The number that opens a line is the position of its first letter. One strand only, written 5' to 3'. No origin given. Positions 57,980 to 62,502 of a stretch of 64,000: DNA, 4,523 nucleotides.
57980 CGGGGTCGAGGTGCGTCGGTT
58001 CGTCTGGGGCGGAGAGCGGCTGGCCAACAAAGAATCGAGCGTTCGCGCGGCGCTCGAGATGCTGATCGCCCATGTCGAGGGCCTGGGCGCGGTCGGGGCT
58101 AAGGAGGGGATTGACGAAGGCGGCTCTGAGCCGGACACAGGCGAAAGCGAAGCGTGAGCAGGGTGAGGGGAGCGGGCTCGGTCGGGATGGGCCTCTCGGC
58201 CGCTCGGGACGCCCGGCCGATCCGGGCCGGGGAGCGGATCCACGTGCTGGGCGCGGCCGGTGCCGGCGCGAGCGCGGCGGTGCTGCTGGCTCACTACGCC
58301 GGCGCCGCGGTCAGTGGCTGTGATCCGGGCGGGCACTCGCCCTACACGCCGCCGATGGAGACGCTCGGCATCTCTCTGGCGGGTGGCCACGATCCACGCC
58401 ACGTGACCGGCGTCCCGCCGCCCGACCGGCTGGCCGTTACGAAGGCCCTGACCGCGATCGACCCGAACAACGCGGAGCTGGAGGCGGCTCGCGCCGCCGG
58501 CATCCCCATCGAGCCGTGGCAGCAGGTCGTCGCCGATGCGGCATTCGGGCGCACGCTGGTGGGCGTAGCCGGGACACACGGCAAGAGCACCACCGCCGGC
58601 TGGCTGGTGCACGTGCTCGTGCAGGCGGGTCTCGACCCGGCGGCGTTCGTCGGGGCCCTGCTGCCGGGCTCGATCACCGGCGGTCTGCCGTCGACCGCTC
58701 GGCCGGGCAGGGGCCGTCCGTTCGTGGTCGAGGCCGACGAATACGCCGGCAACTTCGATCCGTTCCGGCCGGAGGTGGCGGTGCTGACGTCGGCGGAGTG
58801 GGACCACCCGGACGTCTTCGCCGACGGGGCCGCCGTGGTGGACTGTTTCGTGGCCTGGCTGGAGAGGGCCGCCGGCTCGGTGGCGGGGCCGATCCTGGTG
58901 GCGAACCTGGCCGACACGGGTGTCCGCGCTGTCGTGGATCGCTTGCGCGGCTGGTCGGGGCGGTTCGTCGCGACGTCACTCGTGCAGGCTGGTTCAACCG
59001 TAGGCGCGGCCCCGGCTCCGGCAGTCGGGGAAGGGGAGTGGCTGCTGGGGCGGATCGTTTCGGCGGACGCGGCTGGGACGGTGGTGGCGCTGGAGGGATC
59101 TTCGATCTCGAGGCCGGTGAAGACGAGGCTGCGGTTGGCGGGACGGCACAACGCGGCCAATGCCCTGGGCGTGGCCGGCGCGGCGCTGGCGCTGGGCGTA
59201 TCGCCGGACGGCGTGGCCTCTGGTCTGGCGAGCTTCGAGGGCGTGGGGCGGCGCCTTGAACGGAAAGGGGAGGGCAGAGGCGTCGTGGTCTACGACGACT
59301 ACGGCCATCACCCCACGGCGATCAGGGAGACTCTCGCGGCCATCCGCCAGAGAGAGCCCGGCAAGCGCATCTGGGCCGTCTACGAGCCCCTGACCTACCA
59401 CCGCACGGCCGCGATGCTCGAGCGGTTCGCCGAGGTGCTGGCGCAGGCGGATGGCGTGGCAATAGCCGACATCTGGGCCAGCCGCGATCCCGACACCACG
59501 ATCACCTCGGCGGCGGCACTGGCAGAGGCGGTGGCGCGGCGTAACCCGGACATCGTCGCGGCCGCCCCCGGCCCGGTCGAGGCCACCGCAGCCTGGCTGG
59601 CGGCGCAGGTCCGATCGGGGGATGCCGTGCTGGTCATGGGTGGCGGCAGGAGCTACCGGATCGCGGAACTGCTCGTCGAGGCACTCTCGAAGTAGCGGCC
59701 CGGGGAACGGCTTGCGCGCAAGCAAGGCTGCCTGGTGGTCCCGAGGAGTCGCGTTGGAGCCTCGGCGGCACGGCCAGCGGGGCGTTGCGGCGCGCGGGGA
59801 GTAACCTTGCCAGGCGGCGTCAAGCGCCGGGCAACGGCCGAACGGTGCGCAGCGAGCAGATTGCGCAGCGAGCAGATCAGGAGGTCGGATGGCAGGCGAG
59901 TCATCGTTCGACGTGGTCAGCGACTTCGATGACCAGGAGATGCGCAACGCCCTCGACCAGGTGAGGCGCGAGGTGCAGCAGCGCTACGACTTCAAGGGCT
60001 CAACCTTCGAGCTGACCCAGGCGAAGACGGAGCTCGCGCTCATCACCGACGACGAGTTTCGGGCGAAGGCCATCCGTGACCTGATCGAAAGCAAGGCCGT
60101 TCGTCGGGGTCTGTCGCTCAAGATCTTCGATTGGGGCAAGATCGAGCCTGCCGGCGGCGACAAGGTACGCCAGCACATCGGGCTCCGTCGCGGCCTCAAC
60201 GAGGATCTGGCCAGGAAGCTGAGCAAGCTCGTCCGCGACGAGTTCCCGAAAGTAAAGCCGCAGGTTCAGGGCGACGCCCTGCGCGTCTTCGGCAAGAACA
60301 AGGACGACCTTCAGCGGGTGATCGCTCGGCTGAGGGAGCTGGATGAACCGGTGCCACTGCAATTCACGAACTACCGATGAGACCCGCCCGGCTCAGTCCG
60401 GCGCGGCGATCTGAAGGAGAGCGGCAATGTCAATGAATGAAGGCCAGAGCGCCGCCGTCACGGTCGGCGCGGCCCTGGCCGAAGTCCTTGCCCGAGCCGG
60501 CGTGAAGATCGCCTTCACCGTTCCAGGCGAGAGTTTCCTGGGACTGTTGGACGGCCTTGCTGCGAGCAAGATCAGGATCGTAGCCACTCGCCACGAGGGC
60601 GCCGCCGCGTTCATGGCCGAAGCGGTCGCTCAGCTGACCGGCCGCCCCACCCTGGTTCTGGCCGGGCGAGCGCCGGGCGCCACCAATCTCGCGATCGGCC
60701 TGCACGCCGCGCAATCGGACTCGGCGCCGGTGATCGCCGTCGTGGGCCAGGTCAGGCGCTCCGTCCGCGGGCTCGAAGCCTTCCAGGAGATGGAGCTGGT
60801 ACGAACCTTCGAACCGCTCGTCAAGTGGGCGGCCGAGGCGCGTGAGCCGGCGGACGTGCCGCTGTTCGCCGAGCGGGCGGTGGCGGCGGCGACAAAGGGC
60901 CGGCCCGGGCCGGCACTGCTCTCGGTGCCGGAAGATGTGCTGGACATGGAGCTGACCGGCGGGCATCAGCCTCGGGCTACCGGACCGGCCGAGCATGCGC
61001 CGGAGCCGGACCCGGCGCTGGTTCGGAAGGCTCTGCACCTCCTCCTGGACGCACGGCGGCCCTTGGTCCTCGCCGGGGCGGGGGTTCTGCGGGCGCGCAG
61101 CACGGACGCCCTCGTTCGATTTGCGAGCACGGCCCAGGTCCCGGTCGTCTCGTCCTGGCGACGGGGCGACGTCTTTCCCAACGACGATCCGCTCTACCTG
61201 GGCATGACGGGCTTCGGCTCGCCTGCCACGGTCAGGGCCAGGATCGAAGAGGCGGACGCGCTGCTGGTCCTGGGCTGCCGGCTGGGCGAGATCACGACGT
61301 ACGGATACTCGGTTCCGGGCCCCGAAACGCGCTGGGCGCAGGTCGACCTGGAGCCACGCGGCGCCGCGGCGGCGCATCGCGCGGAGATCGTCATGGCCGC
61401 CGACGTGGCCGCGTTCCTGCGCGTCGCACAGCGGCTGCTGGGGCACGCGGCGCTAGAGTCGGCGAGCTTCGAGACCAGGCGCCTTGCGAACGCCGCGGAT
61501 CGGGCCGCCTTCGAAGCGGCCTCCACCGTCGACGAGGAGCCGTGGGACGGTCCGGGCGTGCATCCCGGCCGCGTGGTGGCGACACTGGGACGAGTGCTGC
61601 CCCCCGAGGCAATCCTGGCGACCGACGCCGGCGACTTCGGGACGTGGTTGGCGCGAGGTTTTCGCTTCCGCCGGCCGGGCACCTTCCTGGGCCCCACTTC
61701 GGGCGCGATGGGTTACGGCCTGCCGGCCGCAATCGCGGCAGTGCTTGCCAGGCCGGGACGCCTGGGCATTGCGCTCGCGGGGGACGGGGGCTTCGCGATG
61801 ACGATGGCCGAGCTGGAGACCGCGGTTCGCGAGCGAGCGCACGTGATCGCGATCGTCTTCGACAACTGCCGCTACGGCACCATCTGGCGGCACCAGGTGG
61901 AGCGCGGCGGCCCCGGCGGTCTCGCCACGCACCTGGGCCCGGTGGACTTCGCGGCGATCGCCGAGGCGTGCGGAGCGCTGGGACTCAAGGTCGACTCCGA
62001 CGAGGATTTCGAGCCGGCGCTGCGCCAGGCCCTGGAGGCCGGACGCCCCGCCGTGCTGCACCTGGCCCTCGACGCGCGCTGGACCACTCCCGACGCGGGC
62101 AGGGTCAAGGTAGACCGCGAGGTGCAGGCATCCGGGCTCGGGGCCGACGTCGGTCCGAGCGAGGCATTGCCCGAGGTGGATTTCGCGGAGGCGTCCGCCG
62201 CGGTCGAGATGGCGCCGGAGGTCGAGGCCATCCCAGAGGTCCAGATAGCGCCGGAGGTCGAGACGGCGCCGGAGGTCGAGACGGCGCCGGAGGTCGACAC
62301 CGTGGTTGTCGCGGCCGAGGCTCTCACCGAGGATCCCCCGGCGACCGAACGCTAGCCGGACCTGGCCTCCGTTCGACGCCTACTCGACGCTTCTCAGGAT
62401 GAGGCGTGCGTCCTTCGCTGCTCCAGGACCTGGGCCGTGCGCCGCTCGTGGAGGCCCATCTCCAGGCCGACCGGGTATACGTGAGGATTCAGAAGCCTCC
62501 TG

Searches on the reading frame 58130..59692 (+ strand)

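Call 64: search_protein_families(library=pfam, proteins=[window:58130-59692:+], max_evalue=0.00001)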
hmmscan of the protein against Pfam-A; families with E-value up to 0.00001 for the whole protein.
window:58130-59692:+ (521 aa): 3 families
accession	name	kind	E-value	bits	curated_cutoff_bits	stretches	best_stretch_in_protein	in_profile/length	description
PF02875.26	Mur_ligase_C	-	1.4e-19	71.6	28.4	1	374-505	1-126/127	Mur ligase, glutamate ligase domain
PF01225.30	Mur_ligase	-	1e-09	39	21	1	36-138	1-91/95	Mur ligase family, catalytic domain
PF08245.18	Mur_ligase_M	-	3.3e-08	34.2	24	1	146-352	1-200/200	Mur ligase middle domain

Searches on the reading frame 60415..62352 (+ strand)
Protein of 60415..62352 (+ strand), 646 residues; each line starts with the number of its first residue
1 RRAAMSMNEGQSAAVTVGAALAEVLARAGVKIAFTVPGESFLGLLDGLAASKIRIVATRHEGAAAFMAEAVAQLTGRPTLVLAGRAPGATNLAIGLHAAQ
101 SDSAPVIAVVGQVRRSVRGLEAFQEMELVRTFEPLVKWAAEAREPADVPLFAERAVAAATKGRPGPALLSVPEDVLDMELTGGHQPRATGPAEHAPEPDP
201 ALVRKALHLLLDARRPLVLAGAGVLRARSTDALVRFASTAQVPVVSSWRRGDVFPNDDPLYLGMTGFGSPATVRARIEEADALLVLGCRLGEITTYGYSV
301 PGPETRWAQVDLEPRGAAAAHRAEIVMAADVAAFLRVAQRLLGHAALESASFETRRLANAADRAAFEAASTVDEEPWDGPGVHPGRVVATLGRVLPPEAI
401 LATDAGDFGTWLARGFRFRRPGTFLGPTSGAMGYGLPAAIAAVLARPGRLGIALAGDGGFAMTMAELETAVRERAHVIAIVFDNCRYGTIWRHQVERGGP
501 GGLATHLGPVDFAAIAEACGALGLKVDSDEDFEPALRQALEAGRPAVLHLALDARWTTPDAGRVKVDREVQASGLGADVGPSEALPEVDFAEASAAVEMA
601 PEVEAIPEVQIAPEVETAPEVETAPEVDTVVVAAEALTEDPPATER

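Call 64: search_protein_families(library=pfam, proteins=[window:60415-62352:+], max_evalue=0.00001)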
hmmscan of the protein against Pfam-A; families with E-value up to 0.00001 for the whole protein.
window:60415-62352:+ (646 aa): 3 families
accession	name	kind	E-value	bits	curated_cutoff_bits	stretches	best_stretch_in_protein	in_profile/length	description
PF02775.26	TPP_enzyme_C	-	3.2e-39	134.6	21.9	1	404-549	1-150/151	Thiamine pyrophosphate enzyme, C-terminal TPP binding domain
PF02776.23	TPP_enzyme_N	-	2.8e-32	111.4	26.8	1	16-126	2-114/119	Thiamine pyrophosphate enzyme, N-terminal TPP binding domain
PF00205.28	TPP_enzyme_M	-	4e-30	104.7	30.4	1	203-336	1-135/137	Thiamine pyrophosphate enzyme, central domain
